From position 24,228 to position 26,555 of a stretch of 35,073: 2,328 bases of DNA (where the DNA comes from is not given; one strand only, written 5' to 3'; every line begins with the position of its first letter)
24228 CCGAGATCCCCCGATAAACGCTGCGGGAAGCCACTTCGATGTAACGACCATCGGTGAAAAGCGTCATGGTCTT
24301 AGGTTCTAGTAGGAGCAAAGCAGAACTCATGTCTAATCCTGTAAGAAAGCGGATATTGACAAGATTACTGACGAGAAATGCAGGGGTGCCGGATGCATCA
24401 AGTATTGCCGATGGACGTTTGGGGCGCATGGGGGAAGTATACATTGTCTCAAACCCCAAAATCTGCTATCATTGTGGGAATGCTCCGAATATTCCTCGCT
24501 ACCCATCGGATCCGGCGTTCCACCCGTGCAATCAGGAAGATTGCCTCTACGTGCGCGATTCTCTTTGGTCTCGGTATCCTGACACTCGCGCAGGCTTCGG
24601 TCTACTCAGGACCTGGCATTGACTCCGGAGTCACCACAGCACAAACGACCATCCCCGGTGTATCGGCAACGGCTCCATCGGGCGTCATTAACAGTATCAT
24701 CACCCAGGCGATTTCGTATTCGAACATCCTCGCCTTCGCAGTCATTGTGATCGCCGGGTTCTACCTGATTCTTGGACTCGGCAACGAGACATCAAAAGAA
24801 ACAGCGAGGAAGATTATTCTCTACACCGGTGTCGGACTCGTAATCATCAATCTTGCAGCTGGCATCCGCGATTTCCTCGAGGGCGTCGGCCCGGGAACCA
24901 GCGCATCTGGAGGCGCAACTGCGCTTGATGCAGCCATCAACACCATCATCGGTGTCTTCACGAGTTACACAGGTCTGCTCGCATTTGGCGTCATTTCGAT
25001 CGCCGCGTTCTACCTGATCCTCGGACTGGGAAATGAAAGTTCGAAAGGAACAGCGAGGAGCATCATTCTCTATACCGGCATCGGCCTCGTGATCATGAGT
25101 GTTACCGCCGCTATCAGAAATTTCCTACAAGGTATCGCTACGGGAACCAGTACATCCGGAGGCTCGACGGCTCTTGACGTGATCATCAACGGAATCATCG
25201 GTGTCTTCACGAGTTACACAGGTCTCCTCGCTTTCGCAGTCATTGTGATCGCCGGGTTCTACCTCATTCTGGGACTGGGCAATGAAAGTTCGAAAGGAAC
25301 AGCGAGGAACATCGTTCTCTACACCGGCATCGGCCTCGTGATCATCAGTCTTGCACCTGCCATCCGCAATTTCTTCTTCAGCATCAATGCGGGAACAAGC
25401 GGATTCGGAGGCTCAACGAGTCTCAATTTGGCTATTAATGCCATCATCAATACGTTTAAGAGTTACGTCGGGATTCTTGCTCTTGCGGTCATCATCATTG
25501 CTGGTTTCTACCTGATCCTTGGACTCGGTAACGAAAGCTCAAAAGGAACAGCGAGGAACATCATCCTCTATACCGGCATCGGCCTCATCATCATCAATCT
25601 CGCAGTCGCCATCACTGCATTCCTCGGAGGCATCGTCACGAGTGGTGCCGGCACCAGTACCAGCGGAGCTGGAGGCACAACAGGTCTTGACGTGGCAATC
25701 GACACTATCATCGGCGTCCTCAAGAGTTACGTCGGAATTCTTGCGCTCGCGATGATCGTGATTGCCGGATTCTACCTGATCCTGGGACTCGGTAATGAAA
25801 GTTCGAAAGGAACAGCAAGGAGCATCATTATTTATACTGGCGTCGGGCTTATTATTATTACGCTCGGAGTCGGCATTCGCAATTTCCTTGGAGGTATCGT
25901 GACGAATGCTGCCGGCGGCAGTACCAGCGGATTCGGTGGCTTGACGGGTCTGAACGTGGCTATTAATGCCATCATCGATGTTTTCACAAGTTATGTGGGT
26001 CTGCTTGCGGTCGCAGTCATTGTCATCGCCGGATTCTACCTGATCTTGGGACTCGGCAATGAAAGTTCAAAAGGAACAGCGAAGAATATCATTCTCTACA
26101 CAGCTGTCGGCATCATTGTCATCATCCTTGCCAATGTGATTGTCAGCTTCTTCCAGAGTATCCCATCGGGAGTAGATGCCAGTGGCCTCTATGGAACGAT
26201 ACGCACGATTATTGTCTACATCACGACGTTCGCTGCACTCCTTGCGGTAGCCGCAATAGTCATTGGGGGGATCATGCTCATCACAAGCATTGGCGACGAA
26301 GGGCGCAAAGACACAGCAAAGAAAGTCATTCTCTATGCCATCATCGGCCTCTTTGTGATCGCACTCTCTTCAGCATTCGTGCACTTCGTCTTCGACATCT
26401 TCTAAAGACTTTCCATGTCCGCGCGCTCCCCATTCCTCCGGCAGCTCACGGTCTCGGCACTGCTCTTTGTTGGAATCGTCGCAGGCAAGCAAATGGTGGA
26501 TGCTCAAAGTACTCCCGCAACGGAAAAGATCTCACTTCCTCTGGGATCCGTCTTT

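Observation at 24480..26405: Seven VirB2/TrbC-like (T4SS-pilin-like) two-helix modules fused into one polypeptide: a 'poly-pilin'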

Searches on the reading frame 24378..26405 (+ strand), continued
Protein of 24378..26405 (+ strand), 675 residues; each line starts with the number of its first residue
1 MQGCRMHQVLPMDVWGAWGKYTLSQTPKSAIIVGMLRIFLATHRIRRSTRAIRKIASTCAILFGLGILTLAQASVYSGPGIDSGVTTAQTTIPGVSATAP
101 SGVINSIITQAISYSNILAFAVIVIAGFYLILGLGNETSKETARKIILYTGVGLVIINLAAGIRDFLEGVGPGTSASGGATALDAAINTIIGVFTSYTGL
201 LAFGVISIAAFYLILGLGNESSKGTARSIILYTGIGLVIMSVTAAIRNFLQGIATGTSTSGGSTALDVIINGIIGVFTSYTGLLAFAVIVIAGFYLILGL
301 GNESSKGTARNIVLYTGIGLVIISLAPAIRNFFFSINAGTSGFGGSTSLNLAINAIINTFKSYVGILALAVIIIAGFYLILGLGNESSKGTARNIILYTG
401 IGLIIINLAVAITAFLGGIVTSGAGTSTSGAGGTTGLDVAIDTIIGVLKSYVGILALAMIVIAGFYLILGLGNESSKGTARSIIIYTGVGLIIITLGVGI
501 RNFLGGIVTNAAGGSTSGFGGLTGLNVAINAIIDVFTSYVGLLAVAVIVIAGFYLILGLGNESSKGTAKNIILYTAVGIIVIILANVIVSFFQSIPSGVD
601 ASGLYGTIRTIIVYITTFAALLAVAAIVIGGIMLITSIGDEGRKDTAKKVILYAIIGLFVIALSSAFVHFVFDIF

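Call 62: search_protein_families(library=ncbifam, proteins=[window:24480-26405:+], max_evalue=0.01)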
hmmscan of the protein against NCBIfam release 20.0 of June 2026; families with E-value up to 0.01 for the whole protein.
window:24480-26405:+ (641 aa): 1 family
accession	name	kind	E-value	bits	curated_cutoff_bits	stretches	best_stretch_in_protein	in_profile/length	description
NF045849.1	ICE_MMCAP2_0565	equivalog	6.8e-09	35.3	40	1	573-640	12-79/80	Mbov_0395 family pilin-like conjugal transfer protein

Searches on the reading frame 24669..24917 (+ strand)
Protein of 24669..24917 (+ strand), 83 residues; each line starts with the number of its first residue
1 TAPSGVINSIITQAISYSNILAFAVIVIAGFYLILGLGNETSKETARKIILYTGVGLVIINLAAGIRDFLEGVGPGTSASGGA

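Call 10: search_protein_families(library=pfam, proteins=[window:24669-24917:+], max_evalue=1)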
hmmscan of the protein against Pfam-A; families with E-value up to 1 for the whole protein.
seq(83 aa): 2 families
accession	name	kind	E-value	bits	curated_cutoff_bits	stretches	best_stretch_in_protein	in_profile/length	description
PF18895.5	T4SS_pilin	-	3.9e-05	24.1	26.6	1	18-69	20-70/71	Type IV secretion system pilin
PF01554.23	MatE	-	0.0043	17.2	24.9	1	9-74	74-139/161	MatE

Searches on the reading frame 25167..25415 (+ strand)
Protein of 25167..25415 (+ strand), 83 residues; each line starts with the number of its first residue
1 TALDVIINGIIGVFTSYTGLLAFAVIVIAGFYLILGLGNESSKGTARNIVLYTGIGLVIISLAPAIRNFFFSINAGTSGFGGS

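Call 10: search_protein_families(library=pfam, proteins=[window:25167-25415:+], max_evalue=1)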
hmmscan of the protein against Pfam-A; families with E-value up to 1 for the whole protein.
seq(83 aa): 3 families
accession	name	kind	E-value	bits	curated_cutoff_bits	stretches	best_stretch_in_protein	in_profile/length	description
PF18895.5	T4SS_pilin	-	3.2e-06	27.6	26.6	1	3-70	5-71/71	Type IV secretion system pilin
PF05425.18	CopD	-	0.048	14.5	32.1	1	18-71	10-65/105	Copper resistance protein D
PF24661.1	DUF7649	-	0.15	12.7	27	1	17-63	20-66/85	Domain of unknown function (DUF7649)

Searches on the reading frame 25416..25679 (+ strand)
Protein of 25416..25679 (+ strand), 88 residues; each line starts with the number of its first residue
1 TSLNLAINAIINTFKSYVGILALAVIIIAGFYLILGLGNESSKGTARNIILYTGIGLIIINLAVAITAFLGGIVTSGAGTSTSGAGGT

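Call 10: search_protein_families(library=pfam, proteins=[window:25416-25679:+], max_evalue=1)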
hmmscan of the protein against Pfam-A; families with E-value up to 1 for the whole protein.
seq(88 aa): 3 families
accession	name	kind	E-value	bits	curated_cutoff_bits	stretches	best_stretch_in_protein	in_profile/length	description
PF18895.5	T4SS_pilin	-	2.7e-05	24.6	26.6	1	2-69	4-70/71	Type IV secretion system pilin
PF06749.17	DUF1218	-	0.048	14.6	25.3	1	20-81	4-65/95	Protein of unknown function (DUF1218)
PF07916.16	TraG_N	-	0.23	10.8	36.1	1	12-67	25-77/462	TraG-like protein, N-terminal region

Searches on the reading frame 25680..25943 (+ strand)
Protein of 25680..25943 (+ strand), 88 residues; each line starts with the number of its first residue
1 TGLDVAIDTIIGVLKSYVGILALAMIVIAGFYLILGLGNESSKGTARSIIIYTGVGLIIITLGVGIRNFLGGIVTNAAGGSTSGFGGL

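Call 10: search_protein_families(library=pfam, proteins=[window:25680-25943:+], max_evalue=1)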
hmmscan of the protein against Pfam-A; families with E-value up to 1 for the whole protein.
seq(88 aa): 2 families
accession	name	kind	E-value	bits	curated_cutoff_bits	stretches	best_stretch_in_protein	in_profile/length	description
PF18895.5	T4SS_pilin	-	0.0012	19.3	26.6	1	6-62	8-63/71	Type IV secretion system pilin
PF06749.17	DUF1218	-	0.021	15.7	25.3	1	20-78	4-62/95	Protein of unknown function (DUF1218)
